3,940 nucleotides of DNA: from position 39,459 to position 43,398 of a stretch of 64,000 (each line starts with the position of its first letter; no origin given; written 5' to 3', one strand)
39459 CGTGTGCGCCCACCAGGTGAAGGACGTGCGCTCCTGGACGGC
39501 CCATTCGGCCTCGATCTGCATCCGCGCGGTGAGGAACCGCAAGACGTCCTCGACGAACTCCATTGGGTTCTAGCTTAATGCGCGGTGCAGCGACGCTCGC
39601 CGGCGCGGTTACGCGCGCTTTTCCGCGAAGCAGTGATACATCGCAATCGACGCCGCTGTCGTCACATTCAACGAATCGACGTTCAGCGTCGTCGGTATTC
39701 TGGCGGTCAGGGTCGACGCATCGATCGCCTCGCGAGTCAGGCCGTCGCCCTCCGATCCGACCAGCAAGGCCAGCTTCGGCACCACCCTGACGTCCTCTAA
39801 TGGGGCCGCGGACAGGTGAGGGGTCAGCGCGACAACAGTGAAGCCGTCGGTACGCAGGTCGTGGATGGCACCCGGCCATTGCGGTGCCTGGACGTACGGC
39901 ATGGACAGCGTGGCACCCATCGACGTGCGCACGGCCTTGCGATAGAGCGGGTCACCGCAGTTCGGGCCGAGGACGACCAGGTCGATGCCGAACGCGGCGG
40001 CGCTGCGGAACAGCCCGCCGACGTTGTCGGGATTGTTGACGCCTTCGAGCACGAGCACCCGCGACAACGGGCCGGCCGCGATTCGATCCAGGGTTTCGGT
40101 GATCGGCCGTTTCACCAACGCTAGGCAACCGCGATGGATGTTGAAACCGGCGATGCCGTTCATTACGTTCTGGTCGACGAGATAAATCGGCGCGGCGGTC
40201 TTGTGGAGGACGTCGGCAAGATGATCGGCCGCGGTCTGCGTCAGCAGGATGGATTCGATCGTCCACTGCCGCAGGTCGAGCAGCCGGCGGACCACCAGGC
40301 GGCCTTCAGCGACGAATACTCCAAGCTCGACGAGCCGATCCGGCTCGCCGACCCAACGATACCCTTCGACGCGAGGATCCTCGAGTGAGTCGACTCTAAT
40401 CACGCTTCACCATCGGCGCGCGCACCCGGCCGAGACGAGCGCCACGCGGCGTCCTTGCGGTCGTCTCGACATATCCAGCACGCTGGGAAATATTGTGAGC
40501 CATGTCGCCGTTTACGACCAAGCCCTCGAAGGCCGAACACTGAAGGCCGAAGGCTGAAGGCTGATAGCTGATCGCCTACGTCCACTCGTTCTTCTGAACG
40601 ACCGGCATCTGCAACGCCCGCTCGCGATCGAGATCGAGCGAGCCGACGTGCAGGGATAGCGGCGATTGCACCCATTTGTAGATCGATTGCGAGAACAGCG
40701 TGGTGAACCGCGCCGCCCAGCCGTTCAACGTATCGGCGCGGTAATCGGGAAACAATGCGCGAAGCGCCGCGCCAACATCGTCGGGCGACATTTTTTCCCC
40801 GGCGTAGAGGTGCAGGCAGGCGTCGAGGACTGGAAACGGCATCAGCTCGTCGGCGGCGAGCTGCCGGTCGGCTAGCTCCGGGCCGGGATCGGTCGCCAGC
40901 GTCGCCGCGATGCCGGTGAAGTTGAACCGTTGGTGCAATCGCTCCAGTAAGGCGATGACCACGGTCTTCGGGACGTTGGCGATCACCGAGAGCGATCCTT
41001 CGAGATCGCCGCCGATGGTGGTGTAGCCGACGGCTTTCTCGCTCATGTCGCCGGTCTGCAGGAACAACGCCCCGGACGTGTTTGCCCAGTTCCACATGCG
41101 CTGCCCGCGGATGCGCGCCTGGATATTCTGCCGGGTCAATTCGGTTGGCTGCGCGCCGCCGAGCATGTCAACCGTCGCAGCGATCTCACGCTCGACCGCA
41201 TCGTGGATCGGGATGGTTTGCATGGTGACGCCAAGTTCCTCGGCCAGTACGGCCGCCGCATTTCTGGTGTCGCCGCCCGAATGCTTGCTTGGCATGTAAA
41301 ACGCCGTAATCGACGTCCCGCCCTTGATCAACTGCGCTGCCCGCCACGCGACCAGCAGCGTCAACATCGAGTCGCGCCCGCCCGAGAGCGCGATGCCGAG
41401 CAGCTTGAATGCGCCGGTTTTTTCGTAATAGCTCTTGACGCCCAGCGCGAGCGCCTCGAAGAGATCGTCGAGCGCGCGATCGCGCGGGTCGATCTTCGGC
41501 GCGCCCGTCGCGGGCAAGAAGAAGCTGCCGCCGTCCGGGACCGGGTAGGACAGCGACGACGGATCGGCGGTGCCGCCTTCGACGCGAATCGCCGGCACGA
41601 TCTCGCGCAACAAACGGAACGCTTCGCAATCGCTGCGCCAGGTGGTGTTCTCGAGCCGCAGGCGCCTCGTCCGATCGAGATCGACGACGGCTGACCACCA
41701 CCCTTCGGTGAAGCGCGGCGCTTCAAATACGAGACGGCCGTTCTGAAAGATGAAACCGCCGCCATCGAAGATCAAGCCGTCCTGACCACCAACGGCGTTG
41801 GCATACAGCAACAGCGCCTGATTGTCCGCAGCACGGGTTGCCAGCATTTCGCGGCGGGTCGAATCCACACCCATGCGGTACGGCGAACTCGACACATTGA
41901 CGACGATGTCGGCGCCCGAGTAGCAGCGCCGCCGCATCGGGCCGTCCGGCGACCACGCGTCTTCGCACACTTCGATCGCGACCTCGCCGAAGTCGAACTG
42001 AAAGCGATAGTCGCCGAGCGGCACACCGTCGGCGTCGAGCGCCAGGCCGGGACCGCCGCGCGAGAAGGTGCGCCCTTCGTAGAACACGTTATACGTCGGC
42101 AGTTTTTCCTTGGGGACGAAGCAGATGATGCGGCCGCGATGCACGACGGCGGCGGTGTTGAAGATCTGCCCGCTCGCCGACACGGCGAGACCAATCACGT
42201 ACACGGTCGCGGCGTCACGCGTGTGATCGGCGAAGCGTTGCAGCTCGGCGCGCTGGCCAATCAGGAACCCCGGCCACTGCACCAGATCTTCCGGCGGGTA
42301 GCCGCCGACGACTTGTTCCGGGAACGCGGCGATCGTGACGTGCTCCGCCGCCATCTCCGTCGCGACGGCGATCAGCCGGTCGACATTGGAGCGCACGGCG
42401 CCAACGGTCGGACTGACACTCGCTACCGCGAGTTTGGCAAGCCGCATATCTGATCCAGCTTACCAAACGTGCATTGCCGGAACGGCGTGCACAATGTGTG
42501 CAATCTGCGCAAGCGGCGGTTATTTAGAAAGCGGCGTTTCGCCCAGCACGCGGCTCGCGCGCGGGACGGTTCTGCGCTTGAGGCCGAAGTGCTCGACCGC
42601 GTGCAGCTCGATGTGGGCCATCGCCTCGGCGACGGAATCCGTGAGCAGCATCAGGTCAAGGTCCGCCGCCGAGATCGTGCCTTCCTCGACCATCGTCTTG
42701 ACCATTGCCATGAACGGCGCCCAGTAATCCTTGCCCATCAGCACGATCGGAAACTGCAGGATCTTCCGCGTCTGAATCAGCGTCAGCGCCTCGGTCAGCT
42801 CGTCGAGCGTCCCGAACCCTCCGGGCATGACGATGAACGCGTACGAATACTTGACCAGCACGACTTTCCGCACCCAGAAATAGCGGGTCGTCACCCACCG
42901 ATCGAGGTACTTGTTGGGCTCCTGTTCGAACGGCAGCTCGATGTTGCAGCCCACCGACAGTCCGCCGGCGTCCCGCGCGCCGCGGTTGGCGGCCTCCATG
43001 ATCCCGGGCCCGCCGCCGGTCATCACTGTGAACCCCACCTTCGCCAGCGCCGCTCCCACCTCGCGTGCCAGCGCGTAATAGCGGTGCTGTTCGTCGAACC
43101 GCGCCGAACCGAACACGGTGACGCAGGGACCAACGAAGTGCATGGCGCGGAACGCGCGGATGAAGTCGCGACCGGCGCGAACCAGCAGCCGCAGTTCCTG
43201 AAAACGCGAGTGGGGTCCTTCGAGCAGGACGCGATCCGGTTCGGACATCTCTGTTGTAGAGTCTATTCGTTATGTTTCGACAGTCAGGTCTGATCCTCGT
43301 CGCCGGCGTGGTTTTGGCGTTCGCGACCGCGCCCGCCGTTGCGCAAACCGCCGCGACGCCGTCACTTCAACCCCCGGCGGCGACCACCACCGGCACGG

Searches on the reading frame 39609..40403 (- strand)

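Call 43: search_protein_families(library=pfam, proteins=[window:39609-40403:-], max_evalue=0.00001)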
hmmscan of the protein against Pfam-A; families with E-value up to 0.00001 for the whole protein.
window:39609-40403:- (264 aa): 1 family
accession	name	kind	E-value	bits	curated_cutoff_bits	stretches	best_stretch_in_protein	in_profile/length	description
PF00588.24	SpoU_methylase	-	2.4e-34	118.9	29.7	1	116-256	3-142/142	SpoU rRNA Methylase family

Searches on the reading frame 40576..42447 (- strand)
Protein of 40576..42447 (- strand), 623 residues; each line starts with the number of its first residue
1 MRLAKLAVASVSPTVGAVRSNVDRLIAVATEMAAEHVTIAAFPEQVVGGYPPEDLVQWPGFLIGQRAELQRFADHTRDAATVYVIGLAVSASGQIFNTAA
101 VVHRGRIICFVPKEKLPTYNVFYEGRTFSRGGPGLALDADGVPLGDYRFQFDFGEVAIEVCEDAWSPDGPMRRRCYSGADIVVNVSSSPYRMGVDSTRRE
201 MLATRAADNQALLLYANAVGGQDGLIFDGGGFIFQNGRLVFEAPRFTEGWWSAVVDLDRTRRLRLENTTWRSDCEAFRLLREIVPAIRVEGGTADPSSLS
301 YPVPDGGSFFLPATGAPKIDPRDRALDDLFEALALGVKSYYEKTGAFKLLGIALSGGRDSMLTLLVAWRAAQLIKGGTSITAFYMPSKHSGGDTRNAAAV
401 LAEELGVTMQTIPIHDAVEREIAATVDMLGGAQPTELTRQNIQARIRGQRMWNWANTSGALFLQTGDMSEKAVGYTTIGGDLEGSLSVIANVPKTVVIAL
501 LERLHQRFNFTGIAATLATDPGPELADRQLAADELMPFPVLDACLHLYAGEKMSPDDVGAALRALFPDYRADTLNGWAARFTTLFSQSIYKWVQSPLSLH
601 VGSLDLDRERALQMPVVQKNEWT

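Call 43: search_protein_families(library=pfam, proteins=[window:40576-42447:-], max_evalue=0.00001)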
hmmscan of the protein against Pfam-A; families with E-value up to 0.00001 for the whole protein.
window:40576-42447:- (623 aa): 2 families
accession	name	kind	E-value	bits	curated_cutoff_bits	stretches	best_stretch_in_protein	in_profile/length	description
PF02540.23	NAD_synthase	-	1.7e-28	99.8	21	1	331-559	3-215/242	NAD synthase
PF00795.27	CN_hydrolase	-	3.1e-17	63.2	23.2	1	6-264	2-255/256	Carbon-nitrogen hydrolase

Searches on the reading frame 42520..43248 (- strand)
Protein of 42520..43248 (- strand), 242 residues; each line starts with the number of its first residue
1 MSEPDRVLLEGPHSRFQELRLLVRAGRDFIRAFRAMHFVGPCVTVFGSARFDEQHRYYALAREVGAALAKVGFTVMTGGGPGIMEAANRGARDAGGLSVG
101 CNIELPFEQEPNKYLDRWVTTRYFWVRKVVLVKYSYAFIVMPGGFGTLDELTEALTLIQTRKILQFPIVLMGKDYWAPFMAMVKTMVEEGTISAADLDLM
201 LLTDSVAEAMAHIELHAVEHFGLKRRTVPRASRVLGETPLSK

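Call 43: search_protein_families(library=pfam, proteins=[window:42520-43248:-], max_evalue=0.00001)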
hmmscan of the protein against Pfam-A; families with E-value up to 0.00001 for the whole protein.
window:42520-43248:- (242 aa): 2 families
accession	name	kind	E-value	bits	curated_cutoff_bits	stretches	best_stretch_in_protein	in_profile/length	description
PF03641.19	Lysine_decarbox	-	7.8e-35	120.4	27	1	84-212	1-130/131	Possible lysine decarboxylase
PF18306.6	LDcluster4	-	1.9e-22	79.9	26.3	1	43-157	4-116/151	SLOG cluster4 family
